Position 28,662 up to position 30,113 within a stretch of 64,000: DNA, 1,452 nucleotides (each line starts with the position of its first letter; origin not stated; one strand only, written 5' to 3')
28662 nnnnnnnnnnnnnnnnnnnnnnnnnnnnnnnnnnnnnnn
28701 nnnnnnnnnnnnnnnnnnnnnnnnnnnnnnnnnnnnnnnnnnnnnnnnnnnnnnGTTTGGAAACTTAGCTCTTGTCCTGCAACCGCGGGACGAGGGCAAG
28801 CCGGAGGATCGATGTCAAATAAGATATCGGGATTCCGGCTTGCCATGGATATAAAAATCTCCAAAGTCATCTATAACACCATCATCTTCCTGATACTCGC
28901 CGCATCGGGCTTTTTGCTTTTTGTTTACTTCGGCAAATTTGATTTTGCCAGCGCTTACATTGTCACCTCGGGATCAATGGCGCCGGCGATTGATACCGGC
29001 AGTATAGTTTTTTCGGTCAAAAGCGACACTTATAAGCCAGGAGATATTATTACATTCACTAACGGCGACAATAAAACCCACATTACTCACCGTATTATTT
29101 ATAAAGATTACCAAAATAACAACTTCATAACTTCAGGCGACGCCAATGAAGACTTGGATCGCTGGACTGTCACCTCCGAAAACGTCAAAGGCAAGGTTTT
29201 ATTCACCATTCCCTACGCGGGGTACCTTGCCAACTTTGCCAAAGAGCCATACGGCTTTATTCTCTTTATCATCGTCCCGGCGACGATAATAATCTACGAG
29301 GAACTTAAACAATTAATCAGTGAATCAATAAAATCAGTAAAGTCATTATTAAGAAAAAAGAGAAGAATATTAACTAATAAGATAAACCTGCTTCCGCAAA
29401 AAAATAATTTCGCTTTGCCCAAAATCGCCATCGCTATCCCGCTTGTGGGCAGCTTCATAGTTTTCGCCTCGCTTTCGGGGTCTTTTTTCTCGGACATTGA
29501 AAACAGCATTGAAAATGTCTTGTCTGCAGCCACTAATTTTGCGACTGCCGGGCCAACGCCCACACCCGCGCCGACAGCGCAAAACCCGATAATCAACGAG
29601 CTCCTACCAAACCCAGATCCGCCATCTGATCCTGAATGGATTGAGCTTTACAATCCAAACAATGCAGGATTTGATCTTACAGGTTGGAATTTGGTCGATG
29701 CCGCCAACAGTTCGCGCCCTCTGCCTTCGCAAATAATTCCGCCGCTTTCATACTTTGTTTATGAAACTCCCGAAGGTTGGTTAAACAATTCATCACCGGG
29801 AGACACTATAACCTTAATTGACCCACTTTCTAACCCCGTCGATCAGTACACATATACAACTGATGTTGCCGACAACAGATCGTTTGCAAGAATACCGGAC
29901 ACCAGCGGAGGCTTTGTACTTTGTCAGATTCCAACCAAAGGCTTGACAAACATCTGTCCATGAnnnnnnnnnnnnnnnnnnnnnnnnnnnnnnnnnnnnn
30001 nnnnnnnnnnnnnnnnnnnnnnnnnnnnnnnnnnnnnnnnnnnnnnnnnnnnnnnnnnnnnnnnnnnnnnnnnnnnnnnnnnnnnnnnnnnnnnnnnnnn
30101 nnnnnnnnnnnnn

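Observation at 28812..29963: SipW-type signal peptidase fused to its own substrate-like module (cognate motif + lamin-tail domain)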

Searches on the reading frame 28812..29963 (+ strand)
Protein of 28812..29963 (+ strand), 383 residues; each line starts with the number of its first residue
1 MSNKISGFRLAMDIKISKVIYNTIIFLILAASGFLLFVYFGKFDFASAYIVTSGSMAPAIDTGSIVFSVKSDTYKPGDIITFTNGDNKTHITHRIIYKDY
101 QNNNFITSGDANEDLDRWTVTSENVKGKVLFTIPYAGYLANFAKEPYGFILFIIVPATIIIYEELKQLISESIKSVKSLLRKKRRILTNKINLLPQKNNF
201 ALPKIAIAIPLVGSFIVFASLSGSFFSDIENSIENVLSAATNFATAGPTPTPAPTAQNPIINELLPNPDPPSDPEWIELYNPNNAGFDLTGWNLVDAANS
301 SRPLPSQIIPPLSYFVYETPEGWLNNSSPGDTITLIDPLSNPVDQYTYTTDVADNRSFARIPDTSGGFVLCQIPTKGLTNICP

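Call 3: search_protein_families(library=pfam, proteins=[window:28812-29963:+], max_evalue=0.01)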
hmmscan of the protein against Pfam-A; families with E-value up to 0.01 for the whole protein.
window:28812-29963:+ (383 aa): 4 families
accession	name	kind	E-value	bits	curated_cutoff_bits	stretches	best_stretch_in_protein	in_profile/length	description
PF00932.25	LTD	-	2.2e-15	57.4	34.3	1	253-349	2-108/109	Lamin Tail Domain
PF00717.28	Peptidase_S24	-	0.0021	18.2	23.3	1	48-122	37-105/116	Peptidase S24-like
PF10502.14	Peptidase_S26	-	0.0027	18.1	22.9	0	32-96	9-78/168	Signal peptidase, peptidase S26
PF18847.6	LPD29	-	0.0079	17.3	27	0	67-124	23-78/93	Large polyvalent protein associated domain 29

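Call 4: search_protein_families(library=ncbifam, proteins=[window:28812-29963:+], max_evalue=0.01)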
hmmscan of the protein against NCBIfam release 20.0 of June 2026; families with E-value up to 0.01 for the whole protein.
window:28812-29963:+ (383 aa): 3 families
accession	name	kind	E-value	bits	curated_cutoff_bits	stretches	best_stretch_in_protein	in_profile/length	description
TIGR02228.1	sigpep_I_arch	equivalog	3.9e-30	104.8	51.85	1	15-166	2-156/158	signal peptidase I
NF046067.1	SigPepSipWBacil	equivalog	1.3e-26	93.4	190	1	50-181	42-177/189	signal peptidase I SipW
TIGR02227.1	sigpep_I_bact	equivalog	1.4e-06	28.2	47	1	32-96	6-75/162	signal peptidase I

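Call 5: find_homologous_proteins(query=window:28812-29963:+, max_evalue=0.001)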
Query window:28812-29963:+ (383 aa): 162 proteins with E <= 0.001 among 6358 candidates; the best 120 are listed.
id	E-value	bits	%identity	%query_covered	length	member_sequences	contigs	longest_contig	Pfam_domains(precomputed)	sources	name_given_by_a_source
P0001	9.7e-245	830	100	97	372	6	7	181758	PF00932.26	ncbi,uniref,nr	ncbi:signal peptidase I [Candidatus Woesebacteria bacterium RIFCSPHIGHO2_02_FULL_42_20]|uniref:Signa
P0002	1.3e-118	415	85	63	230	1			-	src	-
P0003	3.3e-92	328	71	61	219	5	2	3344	-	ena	-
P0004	6.6e-77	277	57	63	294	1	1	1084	-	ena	-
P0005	1.1e-76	276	38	96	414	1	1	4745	PF00932.26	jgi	jgi:signal peptidase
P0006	1.2e-72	263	54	67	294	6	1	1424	-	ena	-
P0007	2.1e-71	259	42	66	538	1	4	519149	PF00932.26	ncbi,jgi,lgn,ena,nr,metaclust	ncbi:MAG TPA: signal peptidase I [Patescibacteria group bacterium]|nr:signal peptidase I [Patescibac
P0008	6.0e-70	254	56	60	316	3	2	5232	-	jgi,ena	-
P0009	1.9e-69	253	40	70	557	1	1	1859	PF00932.26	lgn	-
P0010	9.0e-68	247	44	67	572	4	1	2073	PF00932.26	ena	-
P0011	7.6e-66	241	41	87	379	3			PF00932.26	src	-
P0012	3.8e-64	235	47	67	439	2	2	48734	PF00932.26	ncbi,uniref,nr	ncbi:signal peptidase I [Candidatus Woesebacteria bacterium RBG_16_40_11]|uniref:Signal peptidase I 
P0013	1.3e-63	233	40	87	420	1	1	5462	PF00932.26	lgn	-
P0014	6.5e-63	231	40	71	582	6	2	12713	PF00932.26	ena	-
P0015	1.8e-62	230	39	68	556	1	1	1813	PF00932.26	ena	-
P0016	1.7e-61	226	40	87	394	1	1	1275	PF00932.26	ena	-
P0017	5.1e-61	225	36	90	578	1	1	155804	PF00932.26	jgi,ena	-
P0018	6.3e-61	225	42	66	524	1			PF00932.26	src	-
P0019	2.8e-60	222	40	78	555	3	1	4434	PF00932.26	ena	-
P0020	8.2e-60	221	44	66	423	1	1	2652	PF00932.26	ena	-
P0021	4.5e-59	219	38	96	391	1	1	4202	PF00932.26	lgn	-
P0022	6.2e-59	218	39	87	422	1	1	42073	PF00932.26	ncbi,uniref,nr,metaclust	ncbi:signal peptidase I [Candidatus Woesebacteria bacterium RBG_16_34_12]|uniref:Signal peptidase I 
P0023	6.7e-59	218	41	63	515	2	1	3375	PF00932.26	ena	-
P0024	6.9e-59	218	43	74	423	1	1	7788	PF00932.26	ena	-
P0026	1.2e-58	217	38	80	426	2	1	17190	PF00932.26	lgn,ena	-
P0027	1.9e-58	216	41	75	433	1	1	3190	PF00932.26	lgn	-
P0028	2.8e-58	216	43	76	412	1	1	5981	PF00932.26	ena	-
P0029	3.5e-58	216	40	79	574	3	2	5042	PF00932.26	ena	-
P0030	1.7e-56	210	44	68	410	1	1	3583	PF00932.26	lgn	-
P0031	3.6e-56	209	46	66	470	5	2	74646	PF00932.26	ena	-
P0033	1.7e-55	207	42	76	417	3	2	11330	PF00717.29,PF00932.26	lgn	-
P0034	8.6e-55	204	39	81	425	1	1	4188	PF00932.26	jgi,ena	-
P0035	1.9e-54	203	40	75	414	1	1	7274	PF00932.26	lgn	-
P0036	3.6e-54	202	35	95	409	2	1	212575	PF00932.26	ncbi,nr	ncbi:MAG: signal peptidase I [Patescibacteria group bacterium]|nr:signal peptidase I [Patescibacteri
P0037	4.9e-54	202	45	61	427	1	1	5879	PF00932.26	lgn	-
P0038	6.9e-54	201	36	89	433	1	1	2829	PF00932.26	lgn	-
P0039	7.7e-54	201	45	65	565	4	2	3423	PF00932.26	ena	-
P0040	1.7e-53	200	37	95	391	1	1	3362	PF00932.26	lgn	-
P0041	1.9e-53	200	40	75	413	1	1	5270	PF00932.26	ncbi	-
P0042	2.2e-53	200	39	81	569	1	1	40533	PF00932.26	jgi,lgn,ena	-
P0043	2.4e-53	200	49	62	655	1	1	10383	-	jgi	jgi:signal peptidase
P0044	2.6e-53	200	35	87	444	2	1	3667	PF00932.26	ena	-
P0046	1.7e-52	197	40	70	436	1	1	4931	PF00932.26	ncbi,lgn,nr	ncbi:signal peptidase I [Patescibacteria group bacterium]|nr:signal peptidase I [Patescibacteria gro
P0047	2.5e-52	196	40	72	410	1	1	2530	PF00932.26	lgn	-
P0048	3.0e-52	196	42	70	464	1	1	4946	PF00932.26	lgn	-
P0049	5.2e-52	195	46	60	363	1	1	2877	-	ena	-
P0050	5.8e-52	195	42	78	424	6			PF00932.26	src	-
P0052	4.5e-51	192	38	74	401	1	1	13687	PF00932.26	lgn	-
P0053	5.3e-50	189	39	86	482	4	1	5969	PF00932.26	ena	-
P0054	8.8e-50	188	42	64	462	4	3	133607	PF00932.26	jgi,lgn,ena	-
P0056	1.8e-49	187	51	51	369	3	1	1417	-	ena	-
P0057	2.1e-49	187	39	89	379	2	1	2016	PF00932.26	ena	-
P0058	2.2e-49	187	44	66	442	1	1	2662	PF00932.26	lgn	-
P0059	2.4e-49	187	40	75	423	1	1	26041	PF00932.26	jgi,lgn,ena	-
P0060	3.9e-49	186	43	59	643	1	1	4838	-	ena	-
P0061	3.9e-49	186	36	75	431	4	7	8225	PF00932.26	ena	-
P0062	3.9e-49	186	41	66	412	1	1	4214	PF00932.26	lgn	-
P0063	4.1e-49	186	38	74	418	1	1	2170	PF00932.26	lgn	-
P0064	4.5e-49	186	46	60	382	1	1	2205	PF00717.29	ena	-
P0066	1.3e-48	184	38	95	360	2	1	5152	PF00932.26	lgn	-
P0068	1.5e-48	184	38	86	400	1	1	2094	PF00717.29,PF00932.26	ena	-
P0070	5.2e-48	182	39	66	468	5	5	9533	PF00932.26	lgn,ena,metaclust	metaclust:\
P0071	2.3e-47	180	38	44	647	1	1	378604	PF00932.26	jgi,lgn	-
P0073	3.0e-46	176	38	61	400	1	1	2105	-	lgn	-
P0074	3.0e-46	176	37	93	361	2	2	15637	PF00717.29,PF00932.26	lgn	-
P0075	7.3e-46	175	36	76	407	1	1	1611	PF00932.26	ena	-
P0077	4.5e-45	172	35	95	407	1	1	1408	PF00932.26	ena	-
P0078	7.5e-45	172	44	56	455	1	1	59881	-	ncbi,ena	-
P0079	9.7e-45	171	39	70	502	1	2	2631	PF00932.26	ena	-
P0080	1.8e-44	170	45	51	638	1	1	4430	-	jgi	jgi:signal peptidase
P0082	2.9e-44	170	45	57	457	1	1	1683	PF00932.26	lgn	-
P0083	4.5e-44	169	46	44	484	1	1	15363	PF00932.26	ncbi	-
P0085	8.4e-44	168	34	80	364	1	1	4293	PF00932.26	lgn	-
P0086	1.1e-43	168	42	63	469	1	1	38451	PF00932.26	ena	-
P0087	3.3e-43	166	38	77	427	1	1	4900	PF00932.26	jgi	jgi:signal peptidase I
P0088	5.4e-43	166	40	66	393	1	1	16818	PF00932.26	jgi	-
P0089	8.9e-43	165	41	65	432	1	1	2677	PF00932.26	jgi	-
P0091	5.9e-42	162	36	86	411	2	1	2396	PF00932.26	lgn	-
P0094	1.8e-41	161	39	70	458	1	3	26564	PF00932.26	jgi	-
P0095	1.9e-41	161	43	51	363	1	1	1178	-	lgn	-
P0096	2.5e-41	160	35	80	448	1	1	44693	PF00717.29,PF00932.26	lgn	-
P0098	7.4e-41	159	35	78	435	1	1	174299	PF00932.26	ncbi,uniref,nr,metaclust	ncbi:signal peptidase I [Candidatus Gottesmanbacteria bacterium RBG_16_52_11]|uniref:Signal peptidas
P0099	1.1e-40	158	32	92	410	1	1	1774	PF00932.26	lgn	-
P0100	1.4e-40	158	50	35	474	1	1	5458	PF00932.26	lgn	-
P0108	7.0e-37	145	46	39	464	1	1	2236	PF00932.26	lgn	-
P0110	1.3e-35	141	40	64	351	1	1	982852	-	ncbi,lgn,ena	-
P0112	3.7e-35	140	40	59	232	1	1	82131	PF00717.29,PF10502.15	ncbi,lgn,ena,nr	ncbi:MAG: signal peptidase, endoplasmic reticulum-type [Microgenomates group bacterium Gr01-1014_16]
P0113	6.0e-35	139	46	38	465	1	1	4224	PF00932.26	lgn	-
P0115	8.6e-34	135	37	64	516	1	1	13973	PF00932.26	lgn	-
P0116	1.0e-33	135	39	50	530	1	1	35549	PF00717.29,PF00932.26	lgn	-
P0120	9.8e-33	132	34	82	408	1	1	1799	PF00932.26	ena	-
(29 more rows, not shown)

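Call 23: find_encoding_contigs(protein=P0007, flank=6000, max_places=1)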
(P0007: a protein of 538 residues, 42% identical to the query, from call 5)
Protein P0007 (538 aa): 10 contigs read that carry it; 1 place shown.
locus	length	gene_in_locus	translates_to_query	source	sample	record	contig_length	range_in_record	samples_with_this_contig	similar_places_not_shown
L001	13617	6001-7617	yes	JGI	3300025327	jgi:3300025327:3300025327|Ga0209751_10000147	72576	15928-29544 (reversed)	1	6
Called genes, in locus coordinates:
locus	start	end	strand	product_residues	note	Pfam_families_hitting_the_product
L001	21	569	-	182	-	-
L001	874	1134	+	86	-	-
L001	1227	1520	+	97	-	-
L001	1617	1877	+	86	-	PF01541:GIY-YIG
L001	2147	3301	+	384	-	-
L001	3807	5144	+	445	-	-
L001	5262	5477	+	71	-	-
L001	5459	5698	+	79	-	-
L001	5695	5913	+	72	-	-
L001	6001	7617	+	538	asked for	PF00932:LTD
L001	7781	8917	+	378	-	PF00353:HemolysinCabind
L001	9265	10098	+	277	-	PF00041:fn3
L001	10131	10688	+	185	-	PF04203:Sortase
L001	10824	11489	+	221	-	PF01797:Y1_Tnp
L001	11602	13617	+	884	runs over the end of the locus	PF07733:DNA_pol3_alpha (weak)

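Call 24: find_encoding_contigs(protein=P0098, flank=6000, max_places=1)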
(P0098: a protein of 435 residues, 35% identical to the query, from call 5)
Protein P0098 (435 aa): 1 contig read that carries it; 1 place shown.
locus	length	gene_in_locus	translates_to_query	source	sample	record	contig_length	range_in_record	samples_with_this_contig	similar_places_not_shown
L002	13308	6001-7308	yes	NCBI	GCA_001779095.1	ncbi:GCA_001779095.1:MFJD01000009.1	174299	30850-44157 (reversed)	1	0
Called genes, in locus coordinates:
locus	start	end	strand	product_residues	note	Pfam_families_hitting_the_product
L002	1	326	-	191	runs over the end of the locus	PF05198:IF3_N, PF00707:IF3_C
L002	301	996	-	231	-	PF00587:tRNA-synt_2b, PF03129:HGTP_anticodon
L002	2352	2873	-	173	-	-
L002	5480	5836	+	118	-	-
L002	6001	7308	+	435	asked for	PF00932:LTD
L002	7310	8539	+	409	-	PF00353:HemolysinCabind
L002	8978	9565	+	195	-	-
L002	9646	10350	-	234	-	PF04203:Sortase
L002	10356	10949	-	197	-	-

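Call 25: find_encoding_contigs(protein=P0112, flank=6000, max_places=1)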
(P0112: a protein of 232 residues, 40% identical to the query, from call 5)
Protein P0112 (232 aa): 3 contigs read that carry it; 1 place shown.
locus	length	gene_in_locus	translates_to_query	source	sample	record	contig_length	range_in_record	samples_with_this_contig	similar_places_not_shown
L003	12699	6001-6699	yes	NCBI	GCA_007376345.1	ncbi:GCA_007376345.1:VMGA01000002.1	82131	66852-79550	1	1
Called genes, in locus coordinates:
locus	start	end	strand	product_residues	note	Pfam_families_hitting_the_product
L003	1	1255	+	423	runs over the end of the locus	-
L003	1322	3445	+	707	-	-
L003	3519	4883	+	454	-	PF00092:VWA, PF13519:VWA_2 (weak)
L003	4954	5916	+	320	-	PF12389:Peptidase_M73 (faint)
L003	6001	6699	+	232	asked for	PF10502:Peptidase_S26 (weak), PF00717:Peptidase_S24 (weak)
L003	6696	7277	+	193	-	-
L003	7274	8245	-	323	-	-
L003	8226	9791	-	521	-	PF13506:Glyco_transf_21, PF13641:Glyco_tranf_2_3, PF13632:Glyco_trans_2_3, PF03552:Cellulose_synt (weak)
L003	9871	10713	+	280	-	PF00188:CAP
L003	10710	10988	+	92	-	-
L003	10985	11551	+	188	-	PF02834:LigT_PEase, PF13563:2_5_RNA_ligase2, PF02834:LigT_PEase (weak)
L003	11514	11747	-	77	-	-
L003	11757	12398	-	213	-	PF01746:tRNA_m1G_MT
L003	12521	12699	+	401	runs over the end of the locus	PF00535:Glycos_transf_2, PF04138:GtrA_DPMS_TM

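Call 26: predict_structure(alignment_id=A1)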
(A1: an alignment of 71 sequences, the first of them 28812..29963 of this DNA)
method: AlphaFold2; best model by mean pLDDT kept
length: 383 residues; sequences in the alignment: 71
mean_pLDDT: 84.0   pTM: 0.44
mean pLDDT of the five models: 84.0, 82.9, 82.8, 82.6, 81.6
residues with pLDDT >= 90: 193; 70-90: 124; 50-70: 36; < 50: 30
segments of 3 or more residues with pLDDT < 50: 1-3, 231-239, 241-254
pLDDT, mean of each block of 10 residues (from residue 1): 51 76 90 83 85 94 96 97 92 97 96 94 97 92 85 86 88 92 82 53 78 88 72 47 46 66 93 93 95 92 96 93 82 96 91 84 78 85 59
secondary structure, 60 per line:
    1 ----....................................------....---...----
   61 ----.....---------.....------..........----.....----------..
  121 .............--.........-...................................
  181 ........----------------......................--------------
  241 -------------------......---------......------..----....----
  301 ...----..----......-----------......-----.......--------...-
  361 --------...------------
elements in order: H5-40 E47-50 E65-69 E79-83 E90-99 E104-108 E119-121 E125-133 H136-144 H146-188 H205-226 E260-265 E275-280 E293-296 E301-303 E314-319 E331-336 E342-348 E357-359 E369-371

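Call 29: fold_search(model_id=the predicted structure, library=pdb)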
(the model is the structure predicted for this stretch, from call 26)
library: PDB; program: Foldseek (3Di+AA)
matches with E <= 10: 1186; with E <= 0.001: 4
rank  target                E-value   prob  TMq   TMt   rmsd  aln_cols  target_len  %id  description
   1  7p2q_A                8.6e-06  1.00  0.25  0.57   6.4       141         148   26  Human Signal Peptidase Complex Paralog C (SPC-C) (released 2021-10-06)
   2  7p2p_A                1.0e-04  1.00  0.25  0.58   6.2       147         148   25  Human Signal Peptidase Complex Paralog A (SPC-A) (released 2021-10-06)
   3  4n31_B                4.5e-04  1.00  0.20  0.54   4.9       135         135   13  Structure and activity of Streptococcus pyogenes SipA: a signal peptidase homologue essential for pilus polymerisation (released 2014-08-20)
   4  3jt0_A                7.1e-04  1.00  0.18  0.56   7.7       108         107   13  Crystal Structure of the C-terminal fragment (426-558) Lamin-B1 from Homo sapiens, Northeast Structural Genomics Conso (released 2009-09-22)
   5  3gef_A                1.7e-03  1.00  0.20  0.58   6.5       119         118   10  Crystal structure of the R482W mutant of lamin A/C (released 2009-08-04)
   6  4n31_A                1.8e-03  1.00  0.21  0.53   5.7       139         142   15  Structure and activity of Streptococcus pyogenes SipA: a signal peptidase homologue essential for pilus polymerisation (released 2014-08-20)
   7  3umn_B                2.6e-03  1.00  0.19  0.59   7.1       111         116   14  Crystal Structure of Lamin-B1 (released 2011-11-30)
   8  2lll_MODEL_1_A        3.0e-03  1.00  0.20  0.59   4.1       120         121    9  Solution NMR structure of C-terminal globular domain of human Lamin-B2, Northeast Structural Genomics Consorti (released 2011-12-07)
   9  6rpr_B                3.8e-03  1.00  0.19  0.58   5.5       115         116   10  LEM domain of Emerin mutant T43I in complex with BAF dimer and the Igfold of the lamin A/C (released 2020-03-04)
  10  3umn_A                5.0e-03  1.00  0.19  0.57   7.2       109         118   15  Crystal Structure of Lamin-B1 (released 2011-11-30)
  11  4wvh_A                5.6e-03  1.00  0.19  0.14   6.6       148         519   16  Crystal structure of the Type-I signal peptidase from Staphylococcus aureus (SpsB) in complex with a substrate peptide (released 2015-09-23)
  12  1kca_A                6.3e-03  1.00  0.18  0.60   4.1       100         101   16  Crystal Structure of the lambda Repressor C-terminal Domain Octamer (released 2001-12-21)
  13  4wvi_A                7.4e-03  1.00  0.20  0.15   4.9       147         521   14  Crystal structure of the Type-I signal peptidase from Staphylococcus aureus (SpsB) in complex with a substrate peptide (released 2015-09-23)
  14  6ghd_F                7.8e-03  1.00  0.19  0.55   4.0       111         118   10  Structural analysis of the ternary complex between lamin A/C, BAF and emerin identifies an interface disrupted in auto (released 2018-08-08)
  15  7crg_A                8.3e-03  1.00  0.18  0.50   3.3       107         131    9  Beta-strand-mediated dimeric formation of the extended Ig-like domains of human lamin A/C (released 2021-08-25)
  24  3jt0_B                1.2e-02  1.00  0.19  0.63   7.1       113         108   14  Crystal Structure of the C-terminal fragment (426-558) Lamin-B1 from Homo sapiens, Northeast Structural Genomics Conso (released 2009-09-22)
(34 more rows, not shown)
